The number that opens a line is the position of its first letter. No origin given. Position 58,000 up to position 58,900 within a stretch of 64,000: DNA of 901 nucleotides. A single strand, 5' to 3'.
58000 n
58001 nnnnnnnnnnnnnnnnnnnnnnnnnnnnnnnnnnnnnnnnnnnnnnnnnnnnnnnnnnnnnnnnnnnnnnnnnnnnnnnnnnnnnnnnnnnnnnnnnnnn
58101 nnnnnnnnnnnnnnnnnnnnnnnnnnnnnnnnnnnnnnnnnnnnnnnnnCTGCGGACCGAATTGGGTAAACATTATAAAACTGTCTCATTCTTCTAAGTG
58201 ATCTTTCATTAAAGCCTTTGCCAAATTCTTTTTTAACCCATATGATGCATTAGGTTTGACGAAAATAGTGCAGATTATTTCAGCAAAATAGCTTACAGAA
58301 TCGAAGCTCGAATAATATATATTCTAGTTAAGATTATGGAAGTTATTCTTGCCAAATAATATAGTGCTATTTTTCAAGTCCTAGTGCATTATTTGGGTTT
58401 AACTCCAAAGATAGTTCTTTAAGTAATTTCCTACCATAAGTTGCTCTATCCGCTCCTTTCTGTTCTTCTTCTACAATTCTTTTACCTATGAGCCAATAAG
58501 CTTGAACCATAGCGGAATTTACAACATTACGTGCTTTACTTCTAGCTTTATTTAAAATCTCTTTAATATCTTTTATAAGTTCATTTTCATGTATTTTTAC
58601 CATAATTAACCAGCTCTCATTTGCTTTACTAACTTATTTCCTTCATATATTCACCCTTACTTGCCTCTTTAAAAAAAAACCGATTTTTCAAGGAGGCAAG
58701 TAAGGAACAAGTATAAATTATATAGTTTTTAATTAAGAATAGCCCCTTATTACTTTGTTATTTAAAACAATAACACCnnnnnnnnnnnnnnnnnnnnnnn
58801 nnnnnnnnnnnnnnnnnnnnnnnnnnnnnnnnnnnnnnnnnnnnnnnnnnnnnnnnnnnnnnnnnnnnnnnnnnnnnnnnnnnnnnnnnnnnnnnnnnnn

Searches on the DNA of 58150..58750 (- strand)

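Call 14: search_dna_similar(query=window:58228-58405:-, collection=plasmids, mode=distant, max_evalue=0.001)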
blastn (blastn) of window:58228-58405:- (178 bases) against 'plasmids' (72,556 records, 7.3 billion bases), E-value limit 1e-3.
No match.

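Call 15: search_dna_similar(query=window:58228-58405:-, collection=phages, mode=distant, max_evalue=0.001)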
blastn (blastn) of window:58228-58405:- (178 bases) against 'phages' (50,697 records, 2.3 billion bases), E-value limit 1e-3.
No match.

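Call 59: search_dna_similar(query=window:58338-58399:-, collection=plasmids, mode=distant, max_evalue=10, max_rows=15)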
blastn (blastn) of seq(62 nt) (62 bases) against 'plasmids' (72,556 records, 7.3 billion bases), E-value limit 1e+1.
Records with a match: 3; places in all: 3; records where one place covers at least 80% of the query: 0.
Best place of each record, by identity: 95-99% 1; 90-95% 1; 80-90% 1.
By first word of the organism name: Bacillus 1; Proteus 1; Escherichia 1.
By predicted mobility (MOB-suite, as given by PLSDB): non-mobilizable 1; mobilizable 1; conjugative 1.
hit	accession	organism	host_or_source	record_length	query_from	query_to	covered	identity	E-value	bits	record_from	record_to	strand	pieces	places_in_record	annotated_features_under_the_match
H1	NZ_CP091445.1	Bacillus cereus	Moringa oleifera,whole organism,root ...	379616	31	62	52%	85.7%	5e+0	36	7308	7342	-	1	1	none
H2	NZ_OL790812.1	Proteus mirabilis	-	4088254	27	51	40%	92.0%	1e+0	37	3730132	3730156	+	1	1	none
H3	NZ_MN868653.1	Escherichia coli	-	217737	37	58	35%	95.5%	5e+0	37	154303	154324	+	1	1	none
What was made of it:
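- blastn against plasmids and phages found no copy (calls 14, 15, 59).
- Tried and rejected: blastn of the element and of its left end against plasmids and phages found nothing relevant (calls 14, 15, 59).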

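Call 76: search_rna_families(source=window, start=58150, end=58750, threshold=evalue, max_evalue=1)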
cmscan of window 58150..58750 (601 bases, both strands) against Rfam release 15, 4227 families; matches with E-value up to 1: 5.
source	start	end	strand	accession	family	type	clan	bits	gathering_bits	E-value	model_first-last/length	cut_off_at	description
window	58612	58728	+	RF03922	MIR2119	Gene; miRNA;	-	31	73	0.038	1-188/188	no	MIR2119 microRNA precursor family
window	58261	58373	+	RF00865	MIR169_5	Gene; miRNA;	CL00098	23.5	44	0.032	1-129/129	no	MIR169_5 microRNA precursor family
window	58649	58711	-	RF03933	MIR6445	Gene; miRNA;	-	18.8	100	0.61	1-117/117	no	MIR6445 microRNA precursor family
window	58635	58724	-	RF04099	MIR837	Gene; miRNA;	-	18.7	117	0.61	1-122/122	no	MIR837 microRNA precursor family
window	58649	58710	-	RF00705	mir-202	Gene; miRNA;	-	17.5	51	0.39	1-76/76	no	mir-202 microRNA precursor family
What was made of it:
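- On Rfam RNA families: Over the element there are only sub-threshold miRNA-precursor look-alikes (call 76).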
